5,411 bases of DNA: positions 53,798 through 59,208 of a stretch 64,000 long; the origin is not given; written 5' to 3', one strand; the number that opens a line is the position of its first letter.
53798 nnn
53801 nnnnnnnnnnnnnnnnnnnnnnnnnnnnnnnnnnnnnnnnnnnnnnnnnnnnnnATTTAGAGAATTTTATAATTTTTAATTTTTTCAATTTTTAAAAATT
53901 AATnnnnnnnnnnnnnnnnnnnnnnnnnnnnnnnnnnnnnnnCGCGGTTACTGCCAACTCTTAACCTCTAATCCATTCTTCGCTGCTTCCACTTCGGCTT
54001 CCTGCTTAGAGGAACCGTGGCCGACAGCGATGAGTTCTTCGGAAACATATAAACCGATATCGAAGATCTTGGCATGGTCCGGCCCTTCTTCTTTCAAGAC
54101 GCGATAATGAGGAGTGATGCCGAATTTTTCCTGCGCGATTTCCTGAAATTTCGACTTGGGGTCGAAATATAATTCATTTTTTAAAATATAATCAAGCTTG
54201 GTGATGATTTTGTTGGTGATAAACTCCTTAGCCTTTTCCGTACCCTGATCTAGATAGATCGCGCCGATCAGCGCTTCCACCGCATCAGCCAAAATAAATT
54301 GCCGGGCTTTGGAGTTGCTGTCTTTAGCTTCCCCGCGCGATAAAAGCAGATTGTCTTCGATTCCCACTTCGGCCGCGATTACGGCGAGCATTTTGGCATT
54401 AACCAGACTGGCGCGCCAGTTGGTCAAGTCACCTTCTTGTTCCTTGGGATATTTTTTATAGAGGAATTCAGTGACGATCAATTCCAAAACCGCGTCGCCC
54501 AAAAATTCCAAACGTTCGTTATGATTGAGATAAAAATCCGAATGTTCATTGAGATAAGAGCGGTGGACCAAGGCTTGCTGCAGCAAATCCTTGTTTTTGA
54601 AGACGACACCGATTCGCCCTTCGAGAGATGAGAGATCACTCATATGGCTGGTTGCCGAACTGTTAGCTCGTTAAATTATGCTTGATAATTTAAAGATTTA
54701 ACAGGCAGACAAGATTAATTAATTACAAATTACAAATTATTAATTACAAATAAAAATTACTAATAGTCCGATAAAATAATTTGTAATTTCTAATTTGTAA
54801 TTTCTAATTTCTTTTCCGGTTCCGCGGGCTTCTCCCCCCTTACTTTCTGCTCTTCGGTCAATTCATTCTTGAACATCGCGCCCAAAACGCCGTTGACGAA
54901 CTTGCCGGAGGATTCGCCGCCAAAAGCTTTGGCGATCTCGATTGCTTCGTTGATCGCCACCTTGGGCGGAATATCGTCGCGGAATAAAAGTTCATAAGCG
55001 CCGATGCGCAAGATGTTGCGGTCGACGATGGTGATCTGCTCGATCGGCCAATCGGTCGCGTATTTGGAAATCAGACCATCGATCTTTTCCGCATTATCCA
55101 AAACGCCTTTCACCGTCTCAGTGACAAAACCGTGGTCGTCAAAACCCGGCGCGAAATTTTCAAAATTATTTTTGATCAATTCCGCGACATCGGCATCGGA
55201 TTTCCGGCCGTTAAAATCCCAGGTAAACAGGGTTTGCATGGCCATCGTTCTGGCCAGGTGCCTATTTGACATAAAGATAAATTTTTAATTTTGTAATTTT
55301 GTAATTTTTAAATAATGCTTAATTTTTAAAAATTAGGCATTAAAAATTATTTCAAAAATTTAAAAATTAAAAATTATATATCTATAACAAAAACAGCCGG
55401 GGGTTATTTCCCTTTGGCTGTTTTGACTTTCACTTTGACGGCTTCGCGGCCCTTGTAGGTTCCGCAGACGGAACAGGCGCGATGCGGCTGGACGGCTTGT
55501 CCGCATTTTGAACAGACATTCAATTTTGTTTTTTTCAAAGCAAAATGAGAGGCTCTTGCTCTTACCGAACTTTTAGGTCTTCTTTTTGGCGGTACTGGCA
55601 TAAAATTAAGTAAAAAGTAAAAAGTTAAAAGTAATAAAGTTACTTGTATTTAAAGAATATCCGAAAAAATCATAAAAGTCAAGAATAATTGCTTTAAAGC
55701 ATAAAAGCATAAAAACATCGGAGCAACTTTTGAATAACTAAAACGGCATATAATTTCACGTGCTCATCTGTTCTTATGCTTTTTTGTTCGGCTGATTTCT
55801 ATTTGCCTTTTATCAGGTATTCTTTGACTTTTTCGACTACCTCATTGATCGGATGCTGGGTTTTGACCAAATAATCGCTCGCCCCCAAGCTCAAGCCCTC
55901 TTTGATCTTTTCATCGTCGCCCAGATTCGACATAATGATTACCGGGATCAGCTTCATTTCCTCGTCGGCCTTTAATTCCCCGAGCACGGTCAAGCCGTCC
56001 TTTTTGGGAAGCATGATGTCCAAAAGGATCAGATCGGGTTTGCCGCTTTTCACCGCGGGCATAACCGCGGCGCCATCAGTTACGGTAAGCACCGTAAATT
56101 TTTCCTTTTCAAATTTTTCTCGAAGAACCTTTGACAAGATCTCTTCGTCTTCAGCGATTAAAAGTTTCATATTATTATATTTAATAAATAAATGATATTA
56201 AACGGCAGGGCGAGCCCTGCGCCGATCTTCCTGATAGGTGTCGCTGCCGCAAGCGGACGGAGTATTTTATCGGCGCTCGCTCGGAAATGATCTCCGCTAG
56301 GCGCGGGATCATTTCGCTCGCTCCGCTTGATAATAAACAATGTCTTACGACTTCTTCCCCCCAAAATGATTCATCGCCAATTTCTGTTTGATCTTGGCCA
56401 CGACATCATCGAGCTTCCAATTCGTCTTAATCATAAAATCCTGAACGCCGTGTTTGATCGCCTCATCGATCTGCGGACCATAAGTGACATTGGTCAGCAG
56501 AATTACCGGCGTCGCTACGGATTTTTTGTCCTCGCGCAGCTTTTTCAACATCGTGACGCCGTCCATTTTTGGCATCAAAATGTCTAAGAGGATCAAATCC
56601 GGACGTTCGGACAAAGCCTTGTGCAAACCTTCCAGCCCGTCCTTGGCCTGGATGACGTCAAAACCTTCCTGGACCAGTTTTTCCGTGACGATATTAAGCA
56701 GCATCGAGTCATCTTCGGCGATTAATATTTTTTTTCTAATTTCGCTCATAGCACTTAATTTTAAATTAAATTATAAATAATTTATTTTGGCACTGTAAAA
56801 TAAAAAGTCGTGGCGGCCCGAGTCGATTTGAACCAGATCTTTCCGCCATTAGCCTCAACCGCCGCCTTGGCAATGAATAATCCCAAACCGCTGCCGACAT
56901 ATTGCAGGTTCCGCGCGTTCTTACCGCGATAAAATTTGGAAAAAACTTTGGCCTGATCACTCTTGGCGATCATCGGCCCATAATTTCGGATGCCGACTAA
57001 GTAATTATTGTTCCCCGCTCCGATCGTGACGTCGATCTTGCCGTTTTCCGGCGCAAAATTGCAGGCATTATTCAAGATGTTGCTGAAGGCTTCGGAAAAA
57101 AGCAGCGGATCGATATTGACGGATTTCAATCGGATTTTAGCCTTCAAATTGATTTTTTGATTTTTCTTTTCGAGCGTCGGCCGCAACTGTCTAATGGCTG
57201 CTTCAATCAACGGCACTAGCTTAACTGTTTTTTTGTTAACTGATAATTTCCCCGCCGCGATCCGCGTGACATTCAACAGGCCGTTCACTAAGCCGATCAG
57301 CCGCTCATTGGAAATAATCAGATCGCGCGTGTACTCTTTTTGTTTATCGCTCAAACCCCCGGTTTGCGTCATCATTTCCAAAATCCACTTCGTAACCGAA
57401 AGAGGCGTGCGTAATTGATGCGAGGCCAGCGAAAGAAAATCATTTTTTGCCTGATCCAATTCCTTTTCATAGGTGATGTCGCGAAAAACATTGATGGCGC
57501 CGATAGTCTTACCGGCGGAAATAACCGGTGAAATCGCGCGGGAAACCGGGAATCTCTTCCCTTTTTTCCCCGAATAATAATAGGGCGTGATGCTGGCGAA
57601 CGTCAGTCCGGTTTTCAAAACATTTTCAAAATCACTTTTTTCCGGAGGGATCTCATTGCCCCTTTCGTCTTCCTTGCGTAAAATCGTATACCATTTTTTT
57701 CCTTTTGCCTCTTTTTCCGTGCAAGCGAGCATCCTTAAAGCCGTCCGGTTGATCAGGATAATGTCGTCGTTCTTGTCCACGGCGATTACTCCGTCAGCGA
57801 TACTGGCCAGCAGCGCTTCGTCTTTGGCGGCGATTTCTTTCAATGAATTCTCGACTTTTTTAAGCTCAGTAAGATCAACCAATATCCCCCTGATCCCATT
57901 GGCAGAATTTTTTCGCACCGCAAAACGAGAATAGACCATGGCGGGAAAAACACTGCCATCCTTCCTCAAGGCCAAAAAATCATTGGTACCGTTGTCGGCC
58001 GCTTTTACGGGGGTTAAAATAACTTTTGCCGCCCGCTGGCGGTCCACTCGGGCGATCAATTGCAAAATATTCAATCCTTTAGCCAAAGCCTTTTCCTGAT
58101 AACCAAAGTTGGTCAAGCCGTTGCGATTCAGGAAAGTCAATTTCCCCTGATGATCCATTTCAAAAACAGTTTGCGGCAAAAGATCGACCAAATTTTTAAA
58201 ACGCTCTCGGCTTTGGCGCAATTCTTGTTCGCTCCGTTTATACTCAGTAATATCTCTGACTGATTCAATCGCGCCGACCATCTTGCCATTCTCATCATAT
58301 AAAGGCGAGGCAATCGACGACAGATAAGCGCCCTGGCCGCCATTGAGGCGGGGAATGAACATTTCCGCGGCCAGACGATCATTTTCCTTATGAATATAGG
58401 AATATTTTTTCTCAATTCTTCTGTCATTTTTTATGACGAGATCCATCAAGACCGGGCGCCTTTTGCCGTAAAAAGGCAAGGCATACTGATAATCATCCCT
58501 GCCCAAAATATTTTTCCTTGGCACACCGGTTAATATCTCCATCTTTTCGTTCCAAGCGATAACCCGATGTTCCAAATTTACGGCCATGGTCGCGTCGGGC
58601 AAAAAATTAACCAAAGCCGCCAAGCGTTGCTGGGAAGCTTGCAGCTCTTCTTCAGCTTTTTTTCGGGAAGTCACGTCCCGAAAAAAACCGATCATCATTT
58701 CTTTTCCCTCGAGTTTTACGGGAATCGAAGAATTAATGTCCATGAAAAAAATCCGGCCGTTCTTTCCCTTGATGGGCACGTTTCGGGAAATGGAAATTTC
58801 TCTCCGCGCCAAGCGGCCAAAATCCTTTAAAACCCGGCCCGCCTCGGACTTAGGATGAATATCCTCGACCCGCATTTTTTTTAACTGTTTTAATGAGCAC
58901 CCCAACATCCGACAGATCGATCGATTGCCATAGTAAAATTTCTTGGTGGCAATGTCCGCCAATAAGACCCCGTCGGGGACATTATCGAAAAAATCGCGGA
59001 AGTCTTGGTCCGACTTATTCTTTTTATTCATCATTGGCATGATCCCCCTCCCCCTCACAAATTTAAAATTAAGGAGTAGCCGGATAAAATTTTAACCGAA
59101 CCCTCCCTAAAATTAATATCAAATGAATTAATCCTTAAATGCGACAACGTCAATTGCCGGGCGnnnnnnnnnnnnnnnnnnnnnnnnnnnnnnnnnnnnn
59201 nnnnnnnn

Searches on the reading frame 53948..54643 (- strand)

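Call 23: search_protein_families(library=pfam, proteins=[window:53948-54643:-], max_evalue=0.001)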
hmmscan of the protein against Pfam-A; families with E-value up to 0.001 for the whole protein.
window:53948-54643:- (231 aa): 4 families
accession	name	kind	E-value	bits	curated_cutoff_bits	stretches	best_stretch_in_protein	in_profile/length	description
PF14622.11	Ribonucleas_3_3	-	1.5e-41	142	35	1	17-149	1-127/128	Ribonuclease-III-like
PF00636.31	Ribonuclease_3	-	1.6e-27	96.7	27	1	43-134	1-102/102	Ribonuclease III domain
PF00035.32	dsrm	-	5.6e-15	56.1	23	1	162-226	1-64/66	Double-stranded RNA binding motif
PF22935.1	RM44_endonuclase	-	3.4e-10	40.6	27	1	3-129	5-139/139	Large ribosomal subunit protein mL44, endonuclease domain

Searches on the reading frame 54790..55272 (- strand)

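Call 23: search_protein_families(library=pfam, proteins=[window:54790-55272:-], max_evalue=0.001)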
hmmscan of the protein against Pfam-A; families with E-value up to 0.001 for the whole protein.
window:54790-55272:- (160 aa): 1 family
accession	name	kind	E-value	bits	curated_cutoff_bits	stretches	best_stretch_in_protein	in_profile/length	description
PF01029.23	NusB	-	7.3e-40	136.9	23.1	1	7-133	3-131/133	NusB family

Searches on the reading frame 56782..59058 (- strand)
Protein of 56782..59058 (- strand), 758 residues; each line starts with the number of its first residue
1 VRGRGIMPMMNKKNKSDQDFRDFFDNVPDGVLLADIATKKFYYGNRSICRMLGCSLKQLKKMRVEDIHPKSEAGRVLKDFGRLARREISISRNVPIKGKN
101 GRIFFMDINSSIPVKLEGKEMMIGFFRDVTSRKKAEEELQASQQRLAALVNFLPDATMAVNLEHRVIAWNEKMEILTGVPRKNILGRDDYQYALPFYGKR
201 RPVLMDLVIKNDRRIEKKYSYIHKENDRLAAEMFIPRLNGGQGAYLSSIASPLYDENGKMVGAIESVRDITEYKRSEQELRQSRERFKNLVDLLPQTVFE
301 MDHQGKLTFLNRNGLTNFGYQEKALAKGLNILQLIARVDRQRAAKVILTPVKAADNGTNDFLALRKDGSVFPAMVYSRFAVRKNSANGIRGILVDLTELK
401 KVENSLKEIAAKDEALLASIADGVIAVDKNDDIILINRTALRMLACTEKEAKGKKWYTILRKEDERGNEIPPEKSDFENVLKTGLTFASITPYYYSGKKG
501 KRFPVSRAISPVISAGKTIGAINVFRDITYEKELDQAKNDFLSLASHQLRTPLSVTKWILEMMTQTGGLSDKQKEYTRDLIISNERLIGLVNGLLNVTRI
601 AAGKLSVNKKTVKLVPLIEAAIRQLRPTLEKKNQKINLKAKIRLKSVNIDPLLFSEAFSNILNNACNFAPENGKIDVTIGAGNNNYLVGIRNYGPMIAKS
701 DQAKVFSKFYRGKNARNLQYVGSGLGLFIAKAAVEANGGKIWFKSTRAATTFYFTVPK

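Call 23: search_protein_families(library=pfam, proteins=[window:56782-59058:-], max_evalue=0.001)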
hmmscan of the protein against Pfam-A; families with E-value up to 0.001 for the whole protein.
window:56782-59058:- (758 aa): 10 families
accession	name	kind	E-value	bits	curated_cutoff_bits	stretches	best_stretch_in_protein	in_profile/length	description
PF13426.13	PAS_9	-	1.3e-34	118.9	27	4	422-529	2-102/103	PAS domain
PF08448.16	PAS_4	-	6.7e-28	97.6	23.1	3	153-274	4-109/110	PAS fold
PF00989.32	PAS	-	1.4e-27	96.4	22.6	3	414-528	4-113/113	PAS fold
PF13188.13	PAS_8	-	1.9e-22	78.8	21.8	2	20-68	3-51/65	PAS domain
PF02518.31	HATPase_c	-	1.2e-18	68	26.4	1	650-757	2-108/111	Histidine kinase-, DNA gyrase B-, and HSP90-like ATPase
PF00512.31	HisKA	-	4.7e-12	46.2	26.9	1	537-603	1-66/66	His Kinase A (phospho-acceptor) domain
PF12860.13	PAS_7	-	1.2e-09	38.7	27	0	417-533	1-112/115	PAS fold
PF08447.18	PAS_3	-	2e-08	34.8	25.6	0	43-112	3-74/89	PAS fold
PF24820.1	Diguanyl_cycl_sensor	-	8e-05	23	28.1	0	417-462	2-47/109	Diguanylate cyclase-like sensor domain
PF13525.12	YfiO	-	0.00018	21.8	25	0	263-311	89-137/203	Outer membrane lipoprotein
